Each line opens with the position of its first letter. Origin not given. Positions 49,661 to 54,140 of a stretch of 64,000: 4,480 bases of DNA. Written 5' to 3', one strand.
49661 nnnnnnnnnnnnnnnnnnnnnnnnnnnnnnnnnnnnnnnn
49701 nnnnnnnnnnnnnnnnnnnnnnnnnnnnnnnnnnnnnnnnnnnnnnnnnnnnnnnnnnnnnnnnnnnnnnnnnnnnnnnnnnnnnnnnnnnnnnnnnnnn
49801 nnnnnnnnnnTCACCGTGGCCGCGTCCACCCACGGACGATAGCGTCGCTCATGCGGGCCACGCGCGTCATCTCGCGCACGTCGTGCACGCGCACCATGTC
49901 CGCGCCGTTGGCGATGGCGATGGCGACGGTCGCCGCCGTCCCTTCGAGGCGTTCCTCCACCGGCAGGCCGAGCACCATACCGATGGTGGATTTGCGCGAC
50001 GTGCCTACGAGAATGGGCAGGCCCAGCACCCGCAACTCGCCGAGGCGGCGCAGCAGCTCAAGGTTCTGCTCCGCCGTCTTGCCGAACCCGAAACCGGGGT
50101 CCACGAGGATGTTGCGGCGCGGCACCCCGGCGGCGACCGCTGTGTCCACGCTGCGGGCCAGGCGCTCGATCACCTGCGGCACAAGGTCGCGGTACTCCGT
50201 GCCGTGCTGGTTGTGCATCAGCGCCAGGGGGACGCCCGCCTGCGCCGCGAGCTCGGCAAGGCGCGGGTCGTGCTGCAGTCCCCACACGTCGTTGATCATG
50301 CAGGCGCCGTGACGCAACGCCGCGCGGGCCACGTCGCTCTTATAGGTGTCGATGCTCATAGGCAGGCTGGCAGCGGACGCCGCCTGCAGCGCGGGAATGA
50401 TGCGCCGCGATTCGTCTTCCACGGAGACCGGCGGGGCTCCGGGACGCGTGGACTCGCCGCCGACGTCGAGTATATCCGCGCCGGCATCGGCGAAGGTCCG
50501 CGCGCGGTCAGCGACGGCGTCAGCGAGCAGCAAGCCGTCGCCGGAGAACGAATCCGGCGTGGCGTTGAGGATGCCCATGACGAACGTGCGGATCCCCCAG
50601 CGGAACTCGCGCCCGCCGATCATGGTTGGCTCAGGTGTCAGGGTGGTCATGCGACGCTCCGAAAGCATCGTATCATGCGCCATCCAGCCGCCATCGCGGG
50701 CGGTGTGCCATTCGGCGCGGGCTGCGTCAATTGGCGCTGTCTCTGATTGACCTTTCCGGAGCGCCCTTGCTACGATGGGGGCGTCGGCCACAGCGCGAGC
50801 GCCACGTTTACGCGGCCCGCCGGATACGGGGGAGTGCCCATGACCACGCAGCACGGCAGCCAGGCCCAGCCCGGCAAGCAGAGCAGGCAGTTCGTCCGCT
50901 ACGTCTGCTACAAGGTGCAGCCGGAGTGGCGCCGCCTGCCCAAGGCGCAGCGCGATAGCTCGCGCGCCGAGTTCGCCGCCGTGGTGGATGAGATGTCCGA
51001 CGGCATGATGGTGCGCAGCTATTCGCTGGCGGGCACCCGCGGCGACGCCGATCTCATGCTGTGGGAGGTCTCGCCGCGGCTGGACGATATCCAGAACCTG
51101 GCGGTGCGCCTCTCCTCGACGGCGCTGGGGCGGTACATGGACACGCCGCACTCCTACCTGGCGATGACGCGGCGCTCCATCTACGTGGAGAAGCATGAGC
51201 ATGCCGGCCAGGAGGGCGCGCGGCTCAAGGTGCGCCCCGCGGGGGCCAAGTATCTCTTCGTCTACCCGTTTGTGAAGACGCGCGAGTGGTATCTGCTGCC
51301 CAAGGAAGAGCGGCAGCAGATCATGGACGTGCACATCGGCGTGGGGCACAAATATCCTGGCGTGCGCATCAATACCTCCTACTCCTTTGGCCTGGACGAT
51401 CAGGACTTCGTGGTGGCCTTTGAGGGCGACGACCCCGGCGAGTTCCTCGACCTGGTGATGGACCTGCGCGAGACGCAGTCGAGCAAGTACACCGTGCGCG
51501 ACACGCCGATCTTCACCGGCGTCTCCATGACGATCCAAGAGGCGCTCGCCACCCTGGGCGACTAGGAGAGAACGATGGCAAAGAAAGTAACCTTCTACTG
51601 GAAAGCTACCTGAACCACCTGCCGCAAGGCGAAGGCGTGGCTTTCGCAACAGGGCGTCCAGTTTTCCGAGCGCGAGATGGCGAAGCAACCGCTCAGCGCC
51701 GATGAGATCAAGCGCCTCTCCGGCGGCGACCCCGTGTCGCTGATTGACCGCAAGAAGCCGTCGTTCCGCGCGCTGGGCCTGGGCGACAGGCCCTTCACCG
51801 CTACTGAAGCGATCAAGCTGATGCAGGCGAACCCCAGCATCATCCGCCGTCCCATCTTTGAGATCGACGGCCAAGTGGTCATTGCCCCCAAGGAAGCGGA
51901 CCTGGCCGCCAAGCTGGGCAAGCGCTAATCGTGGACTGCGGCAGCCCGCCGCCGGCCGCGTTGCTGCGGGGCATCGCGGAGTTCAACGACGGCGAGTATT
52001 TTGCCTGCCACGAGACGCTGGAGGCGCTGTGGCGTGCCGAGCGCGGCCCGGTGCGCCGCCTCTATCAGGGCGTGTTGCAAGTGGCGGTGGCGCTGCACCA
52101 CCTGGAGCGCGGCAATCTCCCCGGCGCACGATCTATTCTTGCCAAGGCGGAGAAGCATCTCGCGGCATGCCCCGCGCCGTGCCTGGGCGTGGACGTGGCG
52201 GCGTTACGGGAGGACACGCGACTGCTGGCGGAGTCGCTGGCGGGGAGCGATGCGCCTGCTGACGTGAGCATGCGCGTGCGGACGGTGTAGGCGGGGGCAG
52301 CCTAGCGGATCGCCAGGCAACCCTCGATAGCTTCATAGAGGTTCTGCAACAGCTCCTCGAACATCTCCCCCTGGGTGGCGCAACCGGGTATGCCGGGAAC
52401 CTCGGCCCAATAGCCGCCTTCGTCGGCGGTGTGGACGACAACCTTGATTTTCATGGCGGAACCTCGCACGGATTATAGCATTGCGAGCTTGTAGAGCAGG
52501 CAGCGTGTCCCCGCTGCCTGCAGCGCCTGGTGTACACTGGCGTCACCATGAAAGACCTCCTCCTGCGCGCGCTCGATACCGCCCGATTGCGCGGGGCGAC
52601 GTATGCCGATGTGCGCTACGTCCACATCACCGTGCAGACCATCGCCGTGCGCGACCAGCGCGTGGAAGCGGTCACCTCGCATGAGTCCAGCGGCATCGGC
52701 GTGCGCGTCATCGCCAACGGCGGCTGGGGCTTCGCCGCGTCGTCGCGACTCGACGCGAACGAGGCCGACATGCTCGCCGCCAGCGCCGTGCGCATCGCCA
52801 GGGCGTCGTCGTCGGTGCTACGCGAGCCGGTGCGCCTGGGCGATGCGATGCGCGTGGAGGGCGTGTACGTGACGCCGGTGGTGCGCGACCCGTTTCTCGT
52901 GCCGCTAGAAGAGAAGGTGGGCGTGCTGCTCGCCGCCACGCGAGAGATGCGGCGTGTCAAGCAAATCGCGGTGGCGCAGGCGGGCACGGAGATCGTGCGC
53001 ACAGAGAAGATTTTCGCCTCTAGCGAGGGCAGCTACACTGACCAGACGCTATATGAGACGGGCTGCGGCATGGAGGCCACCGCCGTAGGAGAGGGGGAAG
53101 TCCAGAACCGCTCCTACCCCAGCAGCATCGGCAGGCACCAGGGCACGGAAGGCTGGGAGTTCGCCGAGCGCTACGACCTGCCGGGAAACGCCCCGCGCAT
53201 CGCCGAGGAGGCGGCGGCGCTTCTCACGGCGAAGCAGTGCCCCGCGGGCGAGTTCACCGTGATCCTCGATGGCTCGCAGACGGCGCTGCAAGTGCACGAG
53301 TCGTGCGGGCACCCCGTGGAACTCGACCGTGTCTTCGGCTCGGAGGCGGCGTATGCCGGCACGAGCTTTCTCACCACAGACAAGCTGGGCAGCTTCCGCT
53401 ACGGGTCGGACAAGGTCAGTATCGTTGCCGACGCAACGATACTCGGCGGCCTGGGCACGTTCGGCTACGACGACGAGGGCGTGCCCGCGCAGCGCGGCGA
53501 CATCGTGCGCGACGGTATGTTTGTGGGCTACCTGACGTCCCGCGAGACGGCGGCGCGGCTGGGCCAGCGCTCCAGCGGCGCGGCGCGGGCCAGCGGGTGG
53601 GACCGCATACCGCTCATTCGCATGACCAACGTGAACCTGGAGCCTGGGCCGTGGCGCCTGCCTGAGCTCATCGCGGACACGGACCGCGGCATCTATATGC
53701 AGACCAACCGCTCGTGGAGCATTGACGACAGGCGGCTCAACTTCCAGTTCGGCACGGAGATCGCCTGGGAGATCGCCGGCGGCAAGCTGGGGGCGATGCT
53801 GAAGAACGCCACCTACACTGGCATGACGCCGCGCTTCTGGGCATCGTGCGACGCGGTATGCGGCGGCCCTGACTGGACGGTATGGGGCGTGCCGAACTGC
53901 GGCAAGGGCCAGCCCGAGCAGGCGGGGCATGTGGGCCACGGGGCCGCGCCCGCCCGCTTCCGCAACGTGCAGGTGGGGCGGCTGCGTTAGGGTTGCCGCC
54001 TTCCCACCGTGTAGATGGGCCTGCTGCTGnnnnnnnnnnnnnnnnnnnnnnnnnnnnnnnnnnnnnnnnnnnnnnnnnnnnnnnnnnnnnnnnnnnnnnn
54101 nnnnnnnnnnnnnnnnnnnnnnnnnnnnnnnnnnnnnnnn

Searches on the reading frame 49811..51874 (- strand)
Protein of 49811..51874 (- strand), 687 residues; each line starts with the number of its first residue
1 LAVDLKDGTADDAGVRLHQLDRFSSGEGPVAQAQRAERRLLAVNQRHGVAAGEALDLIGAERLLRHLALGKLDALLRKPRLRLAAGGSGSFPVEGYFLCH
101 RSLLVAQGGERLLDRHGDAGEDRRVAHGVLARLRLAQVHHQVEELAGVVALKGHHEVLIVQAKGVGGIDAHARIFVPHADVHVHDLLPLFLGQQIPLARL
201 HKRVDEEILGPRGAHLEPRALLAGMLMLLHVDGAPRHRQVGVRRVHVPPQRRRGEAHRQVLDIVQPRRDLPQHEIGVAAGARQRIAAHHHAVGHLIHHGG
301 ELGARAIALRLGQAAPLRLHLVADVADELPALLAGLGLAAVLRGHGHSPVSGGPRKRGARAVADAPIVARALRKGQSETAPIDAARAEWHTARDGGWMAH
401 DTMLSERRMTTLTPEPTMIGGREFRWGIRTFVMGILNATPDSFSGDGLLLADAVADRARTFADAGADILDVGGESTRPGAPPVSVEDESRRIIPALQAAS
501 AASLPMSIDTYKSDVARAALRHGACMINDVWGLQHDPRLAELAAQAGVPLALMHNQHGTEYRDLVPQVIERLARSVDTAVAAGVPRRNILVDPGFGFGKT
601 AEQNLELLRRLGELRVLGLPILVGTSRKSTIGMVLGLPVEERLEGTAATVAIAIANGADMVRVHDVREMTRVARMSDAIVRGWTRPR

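Call 72: search_protein_families(library=pfam, proteins=[window:49811-51874:-], max_evalue=0.00001)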
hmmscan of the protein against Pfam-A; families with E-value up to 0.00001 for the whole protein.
window:49811-51874:- (687 aa): 1 family
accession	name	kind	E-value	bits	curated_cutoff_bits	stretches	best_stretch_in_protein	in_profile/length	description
PF00809.28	Pterin_bind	-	2e-75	254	25.5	1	433-664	1-244/244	Pterin binding enzyme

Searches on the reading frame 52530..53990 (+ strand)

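Call 72: search_protein_families(library=pfam, proteins=[window:52530-53990:+], max_evalue=0.00001)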
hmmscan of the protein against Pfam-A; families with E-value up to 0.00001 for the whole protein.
window:52530-53990:+ (486 aa): 3 families
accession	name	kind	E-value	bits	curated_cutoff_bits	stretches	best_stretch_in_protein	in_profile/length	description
PF19289.4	PmbA_TldD_3rd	-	2.6e-39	135.1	22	1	240-480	2-216/220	PmbA/TldA metallopeptidase C-terminal domain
PF01523.21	PmbA_TldD_1st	-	3.7e-15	56.3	20.9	1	26-90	1-65/65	PmbA/TldA metallopeptidase domain 1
PF19290.4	PmbA_TldD_2nd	-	1e-07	32.8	20.9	1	121-233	3-106/109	PmbA/TldA metallopeptidase central domain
